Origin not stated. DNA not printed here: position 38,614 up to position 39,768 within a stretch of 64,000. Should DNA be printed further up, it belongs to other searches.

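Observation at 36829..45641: Accessory patch 2: fragmented defence-type island between the NPP gene and a strong terminator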

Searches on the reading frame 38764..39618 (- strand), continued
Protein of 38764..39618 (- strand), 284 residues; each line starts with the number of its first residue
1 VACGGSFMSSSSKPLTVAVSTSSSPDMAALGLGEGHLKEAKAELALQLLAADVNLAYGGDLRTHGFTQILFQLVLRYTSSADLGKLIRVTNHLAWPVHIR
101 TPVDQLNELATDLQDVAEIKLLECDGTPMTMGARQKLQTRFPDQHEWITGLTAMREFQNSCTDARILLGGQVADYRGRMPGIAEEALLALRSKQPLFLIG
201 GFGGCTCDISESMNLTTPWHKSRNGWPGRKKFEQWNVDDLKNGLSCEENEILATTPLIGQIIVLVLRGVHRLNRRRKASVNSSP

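Call 51: search_solved_structures(query=A1, max_evalue=1)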
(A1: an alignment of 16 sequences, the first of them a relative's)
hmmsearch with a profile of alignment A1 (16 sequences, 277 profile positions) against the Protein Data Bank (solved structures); distinct sequences matched with E-value up to 1: 1.
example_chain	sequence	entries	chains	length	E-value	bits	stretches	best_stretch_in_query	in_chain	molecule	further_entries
3gwh_A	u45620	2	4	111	0.72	11.9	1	60-129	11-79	Transcriptional antiterminator (BglG family)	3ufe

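Call 77: predict_structure(alignment_id=A1)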
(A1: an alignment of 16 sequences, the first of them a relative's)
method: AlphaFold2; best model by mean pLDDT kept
length: 277 residues; sequences in the alignment: 16
mean_pLDDT: 85.5   pTM: 0.87
mean pLDDT of the five models: 85.5, 82.3, 78.5, 78.2, 67.0
residues with pLDDT >= 90: 142; 70-90: 100; 50-70: 30; < 50: 5
segments of 3 or more residues with pLDDT < 50: 1-3
pLDDT, mean of each block of 10 residues (from residue 1): 68 85 81 86 89 63 71 68 91 91 81 93 94 93 93 96 75 86 97 92 92 74 91 97 95 96 90 58
secondary structure, 60 per line:
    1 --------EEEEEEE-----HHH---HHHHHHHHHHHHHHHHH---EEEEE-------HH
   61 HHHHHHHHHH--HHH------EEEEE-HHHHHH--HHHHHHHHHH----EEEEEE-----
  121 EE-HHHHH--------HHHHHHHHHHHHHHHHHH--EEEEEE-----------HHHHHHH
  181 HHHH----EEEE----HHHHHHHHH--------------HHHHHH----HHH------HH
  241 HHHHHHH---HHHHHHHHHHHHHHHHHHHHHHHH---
elements in order: E9-15 H27-43 E47-51 H59-70 E82-86 H88-93 H96-105 E110-115 H124-128 H137-154 E157-162 H174-184 E189-192 H197-205 H220-225 H239-247 H251-274

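Call 79: search_protein_families(library=phrogs, proteins=[window:38764-39597:-], max_evalue=0.001)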
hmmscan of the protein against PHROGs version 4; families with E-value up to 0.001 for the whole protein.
window:38764-39597:- (277 aa): 0 families

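Call 81: fold_search(model_id=the predicted structure, library=pdb)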
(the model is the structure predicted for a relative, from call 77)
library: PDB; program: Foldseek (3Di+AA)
matches with E <= 10: 1361; with E <= 0.001: 8
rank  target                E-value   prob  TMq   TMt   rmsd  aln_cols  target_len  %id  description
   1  8sri_A                7.2e-05  1.00  0.46  0.11  10.7       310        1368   14  Cryo-EM structure of TRPM2 chanzyme (E1114A) in the presence of Magnesium and ADP-ribose, closed state (released 2024-05-15)
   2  8bdc_A                1.9e-04  1.00  0.41  0.14  12.0       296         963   12  Human apo TRPM8 in a closed state (composite map) (released 2023-11-01)
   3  9p8y_A                2.7e-04  0.99  0.39  0.14  12.3       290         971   13  Human TRPM8 closed, ligand-free structure resolved in GDN using cryo-EM (released 2026-03-25)
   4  7uxs_A                2.9e-04  1.00  0.45  0.61   9.7       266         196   17  Crystal structure of the BcThsA SLOG domain in complex with 3'cADPR (released 2022-09-07)
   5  8sre_A                3.2e-04  1.00  0.46  0.12  10.3       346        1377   14  Cryo-EM structure of TRPM2 chanzyme in the presence of Magnesium and ADP-ribose, closed state (released 2024-05-15)
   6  8sr9_A                5.1e-04  1.00  0.46  0.12   9.2       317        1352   12  Cryo-EM structure of TRPM2 chanzyme in the presence of Magnesium (released 2024-05-08)
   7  8src_A                6.5e-04  1.00  0.47  0.12   9.2       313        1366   14  Cryo-EM structure of TRPM2 chanzyme in the presence of Calcium and ADP-ribose (released 2024-05-08)
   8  8srg_A                6.8e-04  0.99  0.42  0.11  10.8       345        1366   13  Cryo-EM structure of TRPM2 chanzyme in the presence of Magnesium, Adenosine monophosphate, and Ribose-5-phosphate (released 2024-05-15)
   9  7uxs_B                1.3e-03  1.00  0.49  0.66   6.7       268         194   15  Crystal structure of the BcThsA SLOG domain in complex with 3'cADPR (released 2022-09-07)
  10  8btp_A                1.3e-03  1.00  0.44  0.27  10.3       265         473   17  Helical structure of BcThsA in complex with 1''-3'gc(etheno)ADPR (released 2024-02-21)
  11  5its_A                2.4e-03  1.00  0.38  0.55   6.5       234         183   15  Crystal structure of LOG from Corynebacterium glutamicum (released 2016-08-24)
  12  9p91_A                3.4e-03  0.99  0.42  0.14  11.7       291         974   11  Avian TRPM8 (Parus major) semi-swapped, ligand-free structure resolved in cell vesicles using cryo-EM (released 2026-03-25)
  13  6lhx_C                4.1e-03  1.00  0.46  0.29   7.6       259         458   14  Crystal structure of ThsA (released 2020-06-24)
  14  6lhx_A                4.6e-03  1.00  0.45  0.29   7.2       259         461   15  Crystal structure of ThsA (released 2020-06-24)
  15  5zbl_A                5.2e-03  1.00  0.38  0.53   6.8       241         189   16  Crystal structure of type-I LOG from Corynebacterium glutamicum in complex with AMP (released 2018-06-27)
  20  5zbl_C                8.7e-03  1.00  0.39  0.57   6.1       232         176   15  Crystal structure of type-I LOG from Corynebacterium glutamicum in complex with AMP (released 2018-06-27)
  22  5its_B                9.7e-03  0.99  0.38  0.51   8.0       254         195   16  Crystal structure of LOG from Corynebacterium glutamicum (released 2016-08-24)
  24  5zbl_B                1.1e-02  1.00  0.35  0.50   5.7       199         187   16  Crystal structure of type-I LOG from Corynebacterium glutamicum in complex with AMP (released 2018-06-27)
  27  5zbl_D                1.4e-02  0.99  0.38  0.55   6.4       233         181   14  Crystal structure of type-I LOG from Corynebacterium glutamicum in complex with AMP (released 2018-06-27)
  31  5its_D                2.2e-02  0.97  0.39  0.53   8.1       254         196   16  Crystal structure of LOG from Corynebacterium glutamicum (released 2016-08-24)
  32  5its_C                2.5e-02  0.99  0.41  0.57   6.3       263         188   14  Crystal structure of LOG from Corynebacterium glutamicum (released 2016-08-24)
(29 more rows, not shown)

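Call 97: search_protein_families(library=pfam, proteins=[L006:6811-7350:+, L006:7630-8001:+], max_evalue=0.1)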
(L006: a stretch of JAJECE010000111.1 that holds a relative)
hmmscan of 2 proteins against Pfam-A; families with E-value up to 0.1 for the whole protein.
L006:6811-7350:+ (180 aa): 0 families

L006:7630-8001:+ (124 aa): 0 families

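Call 104: search_dna_similar(query=window:38764-39597:-, collection=plasmids, mode=protein, max_rows=12)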
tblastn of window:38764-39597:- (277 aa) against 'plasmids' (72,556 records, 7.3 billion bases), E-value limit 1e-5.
Records with a match: 10; places in all: 10; records where one place covers at least 80% of the query: 8.
Best place of each record, by identity: <60% 10.
By first word of the organism name: Rhizobium 1; Klebsiella 1; Pseudomonas 1; Gloeothece 1; Priestia 1; Rhodococcus 1; Aureispira 1; Methylorubrum 1; Roseicitreum 1; Mesorhizobium 1.
By predicted mobility (MOB-suite, as given by PLSDB): non-mobilizable 5; conjugative 3; mobilizable 2.
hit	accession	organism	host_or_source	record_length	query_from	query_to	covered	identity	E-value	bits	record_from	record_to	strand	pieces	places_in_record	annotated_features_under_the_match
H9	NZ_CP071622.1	Rhizobium bangladeshense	lentil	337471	9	264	92%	47.7%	5e-68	235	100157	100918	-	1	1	hypothetical protein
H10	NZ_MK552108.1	Klebsiella pneumoniae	Homo sapiens,blood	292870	9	264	92%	46.7%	4e-64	224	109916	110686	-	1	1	hypothetical protein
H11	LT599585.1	Pseudomonas veronii 1YdBTEX2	-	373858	19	262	88%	43.1%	5e-54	195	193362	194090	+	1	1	hypothetical protein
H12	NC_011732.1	Gloeothece citriformis PCC 7424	-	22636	2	276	99%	32.9%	3e-33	135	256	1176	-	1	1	TIR domain-containing protein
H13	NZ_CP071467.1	Priestia megaterium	whole organism,Hypersaline environment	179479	6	267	95%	32.5%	2e-24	109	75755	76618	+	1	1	TIR domain-containing protein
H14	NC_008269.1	Rhodococcus jostii RHA1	-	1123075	10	266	93%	30.7%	3e-16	86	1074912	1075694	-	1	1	record has no annotation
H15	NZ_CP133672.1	Aureispira sp. CCB-E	Monoculture,Seagrass (Zostera sp.) ...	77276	9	262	92%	25.8%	2e-13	77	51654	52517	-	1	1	TIR domain-containing protein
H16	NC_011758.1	Methylorubrum extorquens CM4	-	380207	46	268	81%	27.3%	2e-13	77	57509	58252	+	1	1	hypothetical protein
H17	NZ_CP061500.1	Roseicitreum antarcticum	Intertidal sediment,Sandy intertidal ...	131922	9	208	72%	27.3%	4e-9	64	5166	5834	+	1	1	hypothetical protein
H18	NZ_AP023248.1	Mesorhizobium sp. 131-2-1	Lotus japonicus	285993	8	208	73%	26.6%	1e-7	60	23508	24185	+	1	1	hypothetical protein | toll/interleukin-1 receptor domain-containing protein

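Call 105: get_annotated_region(hit=H10, flank=5000)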
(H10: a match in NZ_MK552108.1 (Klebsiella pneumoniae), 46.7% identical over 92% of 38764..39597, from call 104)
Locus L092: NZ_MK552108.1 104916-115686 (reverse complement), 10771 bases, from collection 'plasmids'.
description: Klebsiella pneumoniae strain ST327 plasmid pKpnB199, complete sequence
organism: Klebsiella pneumoniae (NCBI taxid 573)
taxonomy: Bacteria; Pseudomonadota; Gammaproteobacteria; Enterobacterales; Enterobacteriaceae; Klebsiella; Klebsiella pneumoniae
host: -; source: Homo sapiens,blood; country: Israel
typing (MOB-suite, as given by PLSDB): conjugative; replicon IncFIB,IncHI1B; relaxase MOBH; mating-pair formation MPF_F
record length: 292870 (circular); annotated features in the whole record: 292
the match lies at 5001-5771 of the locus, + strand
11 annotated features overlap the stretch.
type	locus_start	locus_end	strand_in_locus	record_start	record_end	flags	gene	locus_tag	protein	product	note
CDS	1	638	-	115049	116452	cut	-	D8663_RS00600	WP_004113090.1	ISNCY family transposase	-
CDS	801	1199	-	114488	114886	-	-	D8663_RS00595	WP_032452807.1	helix-turn-helix domain-containing protein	-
CDS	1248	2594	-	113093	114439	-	-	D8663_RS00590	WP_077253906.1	ISNCY family transposase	-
CDS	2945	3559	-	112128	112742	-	-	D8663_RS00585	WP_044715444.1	TIR domain-containing protein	-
CDS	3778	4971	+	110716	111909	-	-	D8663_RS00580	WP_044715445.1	toll/interleukin-1 receptor domain-containing protein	GO:0007165 - signal transduction [Evidence IEA]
CDS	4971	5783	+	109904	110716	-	-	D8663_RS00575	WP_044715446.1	hypothetical protein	-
CDS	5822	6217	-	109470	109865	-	-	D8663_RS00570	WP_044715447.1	helix-turn-helix domain-containing protein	-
CDS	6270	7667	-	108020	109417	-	-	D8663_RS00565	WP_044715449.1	ISNCY family transposase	-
CDS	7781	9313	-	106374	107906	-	-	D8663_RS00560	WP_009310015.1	IS3-like element ISKpn38 family transposase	GO:0006313 - DNA transposition [Evidence IEA]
CDS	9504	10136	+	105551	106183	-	-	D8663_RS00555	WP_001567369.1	hypothetical protein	-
CDS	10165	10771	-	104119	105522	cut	-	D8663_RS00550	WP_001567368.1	ISNCY-like element ISKpn21 family transposase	GO:0006313 - DNA transposition [Evidence IEA]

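Call 106: get_annotated_region(hit=H12, flank=3000)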
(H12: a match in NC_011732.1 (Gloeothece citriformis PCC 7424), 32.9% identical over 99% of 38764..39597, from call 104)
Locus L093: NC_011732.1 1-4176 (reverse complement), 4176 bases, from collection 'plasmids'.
description: Gloeothece citriformis PCC 7424 plasmid pP742404, complete sequence
organism: Gloeothece citriformis PCC 7424 (NCBI taxid 65393)
taxonomy: Bacteria; Cyanobacteriota; Cyanophyceae; Chroococcales; Aphanothecaceae; Gloeothece; Gloeothece citriformis; Gloeothece citriformis PCC 7424
host: -; source: -; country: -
typing (MOB-suite, as given by PLSDB): non-mobilizable
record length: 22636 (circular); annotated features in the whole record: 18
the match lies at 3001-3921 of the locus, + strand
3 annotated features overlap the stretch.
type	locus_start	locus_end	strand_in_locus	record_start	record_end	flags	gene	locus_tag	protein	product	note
CDS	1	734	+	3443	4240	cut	-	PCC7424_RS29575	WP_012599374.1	toll/interleukin-1 receptor domain-containing protein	GO:0007165 - signal transduction [Evidence IEA]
CDS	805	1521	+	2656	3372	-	-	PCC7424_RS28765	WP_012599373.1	chitin deacetylase family protein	-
CDS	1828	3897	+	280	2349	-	-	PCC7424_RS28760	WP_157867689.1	TIR domain-containing protein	GO:0007165 - signal transduction [Evidence IEA]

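Call 108: search_protein_families(library=pfam, proteins=[L035:5300-7777:+, L035:9054-10967:+, L043:5190-7700:+, L043:8804-10204:+, L040:4143-7946:+, L040:8932-10014:+, L044:6735-9029:+, L044:9353-12382:+, L036:9133-12138:+, L057:4525-7776:+], max_evalue=0.0001)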
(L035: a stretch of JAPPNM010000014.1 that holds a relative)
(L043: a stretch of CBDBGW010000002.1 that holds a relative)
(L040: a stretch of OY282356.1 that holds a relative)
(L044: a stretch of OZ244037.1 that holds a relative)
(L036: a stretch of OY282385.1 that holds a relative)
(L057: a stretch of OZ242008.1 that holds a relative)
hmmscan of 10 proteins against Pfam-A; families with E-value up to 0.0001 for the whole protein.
L035:5300-7777:+ (826 aa): 2 families
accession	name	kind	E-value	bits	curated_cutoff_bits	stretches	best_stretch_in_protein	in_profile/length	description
PF02384.22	N6_Mtase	-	4.2e-97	325.7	20.4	1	154-464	3-309/311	N-6 DNA Methylase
PF12161.14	HsdM_N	-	5.4e-15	56.6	24.5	1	26-140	3-134/135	HsdM N-terminal domain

L035:9054-10967:+ (638 aa): 7 families
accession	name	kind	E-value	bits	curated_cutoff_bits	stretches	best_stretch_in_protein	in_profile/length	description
PF13175.12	AAA_15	-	9.9e-31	108.1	32.1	2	1-48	1-49/374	AAA ATPase domain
PF11398.14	DUF2813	-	3.4e-22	79.8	21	2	281-360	261-341/372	Protein of unknown function (DUF2813)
PF20469.4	OLD-like_TOPRIM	-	2.1e-16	60.7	23.2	1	464-529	1-67/67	Overcoming lysogenization defect protein-like, TOPRIM domain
PF13304.12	AAA_21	-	2.5e-16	61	27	1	25-345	2-303/304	AAA domain, putative AbiEii toxin, Type IV TA system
PF13476.12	AAA_23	-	5.1e-12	47.3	27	1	5-82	1-80/201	AAA domain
PF02463.25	SMC_N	-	4.8e-08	33.1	40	1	3-47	2-49/220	RecF/RecN/SMC N terminal domain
PF13555.12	AAA_29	-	6.5e-05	23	27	0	6-47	4-47/61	P-loop containing region of AAA domain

L043:5190-7700:+ (837 aa): 2 families
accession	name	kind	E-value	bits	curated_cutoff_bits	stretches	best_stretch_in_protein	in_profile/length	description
PF02384.22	N6_Mtase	-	3.9e-98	329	20.4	1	159-469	3-309/311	N-6 DNA Methylase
PF12161.14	HsdM_N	-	9.5e-16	59.1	24.5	1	28-145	3-134/135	HsdM N-terminal domain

L043:8804-10204:+ (467 aa): 3 families
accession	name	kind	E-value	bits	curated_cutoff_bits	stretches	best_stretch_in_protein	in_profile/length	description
PF01610.23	DDE_Tnp_ISL3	-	4.1e-72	243.3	23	1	218-453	1-239/240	Transposase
PF13542.12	HTH_Tnp_ISL3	-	7.7e-18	64.1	27.4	1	154-203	2-51/51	Helix-turn-helix domain of transposase family ISL3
PF14690.11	Zn_ribbon_ISL3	-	1.9e-11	44.6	25.5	1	105-148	4-47/47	zinc-finger of transposase IS204/IS1001/IS1096/IS1165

L040:4143-7946:+ (1268 aa): 5 families
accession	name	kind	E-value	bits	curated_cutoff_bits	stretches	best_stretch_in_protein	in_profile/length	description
PF07733.18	DNA_pol3_alpha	-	1.2e-87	294.3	23.9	1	390-643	2-260/260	Bacterial DNA polymerase III alpha NTPase domain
PF17657.6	DNA_pol3_finger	-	1.1e-59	201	22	1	646-812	1-166/166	Bacterial DNA polymerase III alpha subunit finger domain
PF14579.12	HHH_6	-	4.5e-17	62.5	25.6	1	885-981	1-90/90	Helix-hairpin-helix motif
PF02811.25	PHP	-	6.6e-15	56.3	26.4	1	122-214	2-98/164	PHP domain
PF01336.31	tRNA_anti-codon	-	1.4e-08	35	27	1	1128-1202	1-74/75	OB-fold nucleic acid binding domain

L040:8932-10014:+ (361 aa): 0 families

L044:6735-9029:+ (765 aa): 3 families
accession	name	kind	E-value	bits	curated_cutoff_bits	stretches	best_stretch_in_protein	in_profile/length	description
PF18163.6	LD_cluster2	-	5.4e-57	193.8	25.3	1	431-652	6-226/264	SLOG cluster2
PF13749.12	HATPase_c_4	-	1e-18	67.6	26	1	302-389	1-89/89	Putative ATP-dependent DNA helicase recG C-terminal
PF04326.19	SLFN_AlbA_2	-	5e-18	66.2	25.3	1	17-126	1-116/118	Schlafen, AlbA_2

L044:9353-12382:+ (1010 aa): 4 families
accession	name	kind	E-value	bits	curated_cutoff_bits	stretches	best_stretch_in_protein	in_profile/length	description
PF18766.7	SWI2_SNF2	-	2.8e-52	178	26.7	1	280-507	1-215/221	SWI2/SNF2 ATPase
PF04313.20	HSDR_N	-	3.5e-22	79.7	25.1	1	31-212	3-175/198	Type I restriction enzyme R protein N terminus (HSDR_N)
PF04851.21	ResIII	-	2e-21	77.1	22.5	1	277-441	4-163/164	Type III restriction enzyme, res subunit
PF22679.2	T1R_D3-like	-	5.8e-17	63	27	1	610-683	86-156/158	Type I restriction enzyme subunit R domain 3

L036:9133-12138:+ (1002 aa): 5 families
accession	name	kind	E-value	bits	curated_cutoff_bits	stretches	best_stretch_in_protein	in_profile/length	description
PF18766.7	SWI2_SNF2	-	2.2e-52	178.3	26.7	1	256-482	1-214/221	SWI2/SNF2 ATPase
PF04851.21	ResIII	-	1.3e-21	77.6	22.5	1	252-416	3-162/164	Type III restriction enzyme, res subunit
PF04313.20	HSDR_N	-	1.4e-20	74.4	25.1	1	7-196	3-189/198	Type I restriction enzyme R protein N terminus (HSDR_N)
PF22679.2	T1R_D3-like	-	1.3e-17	65.1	27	1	586-659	86-156/158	Type I restriction enzyme subunit R domain 3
PF00270.35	DEAD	-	1e-05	25.8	26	1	274-417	15-161/167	DEAD/DEAH box helicase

L057:4525-7776:+ (1084 aa): 4 families
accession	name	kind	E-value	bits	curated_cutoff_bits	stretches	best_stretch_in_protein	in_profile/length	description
PF15902.12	Sortilin-Vps10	-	7.1e-29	101.3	33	2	166-290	3-114/446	Sortilin, neurotensin receptor 3,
PF02012.26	BNR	-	2e-11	42.5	27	0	167-177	1-11/12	BNR/Asp-box repeat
PF13088.12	BNR_2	-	8.1e-08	32.4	31.4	0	158-353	76-271/277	BNR repeat-like domain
PF14870.12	PSII_BNR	-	9.6e-06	25.5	27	0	261-379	27-140/303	Photosynthesis system II assembly factor YCF48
